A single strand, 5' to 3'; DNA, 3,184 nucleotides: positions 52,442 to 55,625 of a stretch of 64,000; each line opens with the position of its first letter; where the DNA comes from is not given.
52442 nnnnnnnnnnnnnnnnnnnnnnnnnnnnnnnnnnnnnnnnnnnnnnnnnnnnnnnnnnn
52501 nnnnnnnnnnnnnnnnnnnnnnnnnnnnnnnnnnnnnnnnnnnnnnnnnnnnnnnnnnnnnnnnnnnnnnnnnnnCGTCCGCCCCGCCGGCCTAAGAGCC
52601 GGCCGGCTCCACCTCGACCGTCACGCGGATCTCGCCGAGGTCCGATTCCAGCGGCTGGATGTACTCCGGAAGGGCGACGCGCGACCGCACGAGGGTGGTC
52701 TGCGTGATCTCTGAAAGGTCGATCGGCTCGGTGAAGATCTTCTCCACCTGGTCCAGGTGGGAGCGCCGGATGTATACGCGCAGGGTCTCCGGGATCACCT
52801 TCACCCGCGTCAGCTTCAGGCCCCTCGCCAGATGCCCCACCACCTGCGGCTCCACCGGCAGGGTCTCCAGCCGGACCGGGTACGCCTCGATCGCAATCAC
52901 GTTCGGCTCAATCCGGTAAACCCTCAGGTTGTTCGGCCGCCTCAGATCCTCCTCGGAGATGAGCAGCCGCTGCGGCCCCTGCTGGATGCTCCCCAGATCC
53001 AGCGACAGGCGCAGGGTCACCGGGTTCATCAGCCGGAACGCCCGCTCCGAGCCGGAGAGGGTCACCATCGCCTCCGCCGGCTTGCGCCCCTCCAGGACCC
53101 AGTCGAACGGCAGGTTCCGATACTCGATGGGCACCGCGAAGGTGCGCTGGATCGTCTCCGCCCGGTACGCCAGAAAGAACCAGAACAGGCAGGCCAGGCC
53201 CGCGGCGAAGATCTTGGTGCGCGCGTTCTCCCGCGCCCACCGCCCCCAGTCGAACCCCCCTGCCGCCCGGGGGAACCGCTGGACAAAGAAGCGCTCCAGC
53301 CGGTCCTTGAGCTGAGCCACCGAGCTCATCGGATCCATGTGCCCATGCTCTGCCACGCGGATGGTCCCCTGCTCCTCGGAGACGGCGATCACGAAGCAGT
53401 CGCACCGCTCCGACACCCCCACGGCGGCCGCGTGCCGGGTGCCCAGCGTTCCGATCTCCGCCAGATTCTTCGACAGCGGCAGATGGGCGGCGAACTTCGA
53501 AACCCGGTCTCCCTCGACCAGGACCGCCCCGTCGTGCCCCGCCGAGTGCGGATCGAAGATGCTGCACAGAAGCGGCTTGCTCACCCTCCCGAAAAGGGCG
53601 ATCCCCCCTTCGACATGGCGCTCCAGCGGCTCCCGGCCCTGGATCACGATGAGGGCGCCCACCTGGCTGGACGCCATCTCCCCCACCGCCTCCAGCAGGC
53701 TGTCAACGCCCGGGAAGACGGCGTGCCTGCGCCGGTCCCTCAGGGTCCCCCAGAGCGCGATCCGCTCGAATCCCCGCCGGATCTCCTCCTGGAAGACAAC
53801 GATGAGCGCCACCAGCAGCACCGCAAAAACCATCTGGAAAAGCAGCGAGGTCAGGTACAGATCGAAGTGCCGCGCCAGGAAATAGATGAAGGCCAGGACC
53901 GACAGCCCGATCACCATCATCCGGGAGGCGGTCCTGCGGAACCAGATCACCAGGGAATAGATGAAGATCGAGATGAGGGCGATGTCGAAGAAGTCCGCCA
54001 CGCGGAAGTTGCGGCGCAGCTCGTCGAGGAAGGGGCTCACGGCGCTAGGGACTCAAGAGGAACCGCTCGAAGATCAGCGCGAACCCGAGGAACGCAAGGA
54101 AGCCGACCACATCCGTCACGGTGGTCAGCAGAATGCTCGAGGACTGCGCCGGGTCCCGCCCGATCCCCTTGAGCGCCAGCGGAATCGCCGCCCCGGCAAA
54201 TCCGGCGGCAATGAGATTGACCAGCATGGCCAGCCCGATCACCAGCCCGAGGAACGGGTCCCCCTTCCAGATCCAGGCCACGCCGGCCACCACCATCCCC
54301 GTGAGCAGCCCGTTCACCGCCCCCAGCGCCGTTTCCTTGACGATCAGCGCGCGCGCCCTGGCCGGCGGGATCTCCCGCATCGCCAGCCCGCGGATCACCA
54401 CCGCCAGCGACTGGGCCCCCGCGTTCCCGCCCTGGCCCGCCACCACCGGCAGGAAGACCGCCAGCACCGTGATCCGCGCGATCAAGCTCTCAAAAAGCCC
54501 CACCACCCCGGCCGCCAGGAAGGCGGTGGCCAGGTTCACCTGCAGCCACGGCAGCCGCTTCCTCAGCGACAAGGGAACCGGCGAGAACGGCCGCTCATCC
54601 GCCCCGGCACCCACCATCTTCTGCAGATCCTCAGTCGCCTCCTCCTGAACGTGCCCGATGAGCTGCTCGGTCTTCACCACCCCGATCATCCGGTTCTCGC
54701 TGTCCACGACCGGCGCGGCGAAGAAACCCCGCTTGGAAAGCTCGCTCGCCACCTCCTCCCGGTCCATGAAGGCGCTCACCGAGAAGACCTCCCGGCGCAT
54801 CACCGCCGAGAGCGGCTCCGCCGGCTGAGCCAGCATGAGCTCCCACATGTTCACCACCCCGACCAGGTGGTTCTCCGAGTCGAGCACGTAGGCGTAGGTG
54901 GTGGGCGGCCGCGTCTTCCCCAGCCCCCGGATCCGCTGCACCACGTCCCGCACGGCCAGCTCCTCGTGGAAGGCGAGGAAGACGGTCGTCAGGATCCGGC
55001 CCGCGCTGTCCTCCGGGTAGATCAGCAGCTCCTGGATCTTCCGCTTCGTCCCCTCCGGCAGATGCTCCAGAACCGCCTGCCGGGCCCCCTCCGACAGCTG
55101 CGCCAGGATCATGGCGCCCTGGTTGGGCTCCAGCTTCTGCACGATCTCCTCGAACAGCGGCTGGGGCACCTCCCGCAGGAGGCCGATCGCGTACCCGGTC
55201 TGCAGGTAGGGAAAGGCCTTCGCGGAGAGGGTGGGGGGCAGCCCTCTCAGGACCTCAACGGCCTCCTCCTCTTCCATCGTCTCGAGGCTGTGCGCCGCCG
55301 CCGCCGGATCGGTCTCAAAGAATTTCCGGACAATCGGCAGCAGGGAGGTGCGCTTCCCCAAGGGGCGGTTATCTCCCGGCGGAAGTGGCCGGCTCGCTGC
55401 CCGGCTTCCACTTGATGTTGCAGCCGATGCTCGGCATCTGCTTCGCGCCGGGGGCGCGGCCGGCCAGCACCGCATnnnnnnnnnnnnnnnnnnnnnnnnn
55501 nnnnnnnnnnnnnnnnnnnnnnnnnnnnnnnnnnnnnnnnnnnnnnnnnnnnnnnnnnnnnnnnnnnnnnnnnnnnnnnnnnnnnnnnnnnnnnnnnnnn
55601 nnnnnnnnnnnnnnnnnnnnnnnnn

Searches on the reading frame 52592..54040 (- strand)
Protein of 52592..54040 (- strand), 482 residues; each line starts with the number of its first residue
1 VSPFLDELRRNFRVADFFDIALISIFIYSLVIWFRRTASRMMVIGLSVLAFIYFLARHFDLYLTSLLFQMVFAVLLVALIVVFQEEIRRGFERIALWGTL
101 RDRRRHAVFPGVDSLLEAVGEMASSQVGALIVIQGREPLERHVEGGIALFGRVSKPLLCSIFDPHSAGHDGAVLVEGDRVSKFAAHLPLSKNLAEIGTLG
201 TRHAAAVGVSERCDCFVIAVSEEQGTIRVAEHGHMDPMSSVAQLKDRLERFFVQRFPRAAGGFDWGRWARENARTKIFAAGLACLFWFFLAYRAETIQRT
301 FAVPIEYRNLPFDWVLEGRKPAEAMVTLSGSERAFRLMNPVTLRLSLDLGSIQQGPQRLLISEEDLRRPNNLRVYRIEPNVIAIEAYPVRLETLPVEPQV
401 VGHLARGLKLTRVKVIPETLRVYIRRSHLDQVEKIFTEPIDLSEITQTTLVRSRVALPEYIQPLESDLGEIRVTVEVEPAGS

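Call 8: search_protein_families(library=pfam, proteins=[window:52592-54040:-], max_evalue=0.0001)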
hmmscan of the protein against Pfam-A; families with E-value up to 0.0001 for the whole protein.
window:52592-54040:- (482 aa): 3 families
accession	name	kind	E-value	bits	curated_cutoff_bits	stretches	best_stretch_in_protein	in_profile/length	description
PF02457.21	DAC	-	2.1e-33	114.9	27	1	117-234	2-118/119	DisA bacterial checkpoint controller nucleotide-binding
PF07949.17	YbbR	-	1.3e-10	41.9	22.3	1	395-456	2-64/81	YbbR-like protein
PF19293.4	CdaA_N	-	1.8e-06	28.4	23.8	1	11-87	4-81/81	CdaA N-terminal transmembrane domain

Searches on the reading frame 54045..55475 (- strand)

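Call 8: search_protein_families(library=pfam, proteins=[window:54045-55475:-], max_evalue=0.0001)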
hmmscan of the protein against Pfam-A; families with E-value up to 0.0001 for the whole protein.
window:54045-55475:- (476 aa): 3 families
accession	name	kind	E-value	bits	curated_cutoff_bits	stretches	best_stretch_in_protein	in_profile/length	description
PF01769.21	MgtE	-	5.8e-33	114.3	27.6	1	342-464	1-124/125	Divalent cation transporter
PF03448.22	MgtE_N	-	1.4e-16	61.3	25.9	1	56-156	2-102/102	MgtE intracellular N domain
PF00571.33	CBS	-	4.5e-12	46.6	24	1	223-275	2-54/57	CBS domain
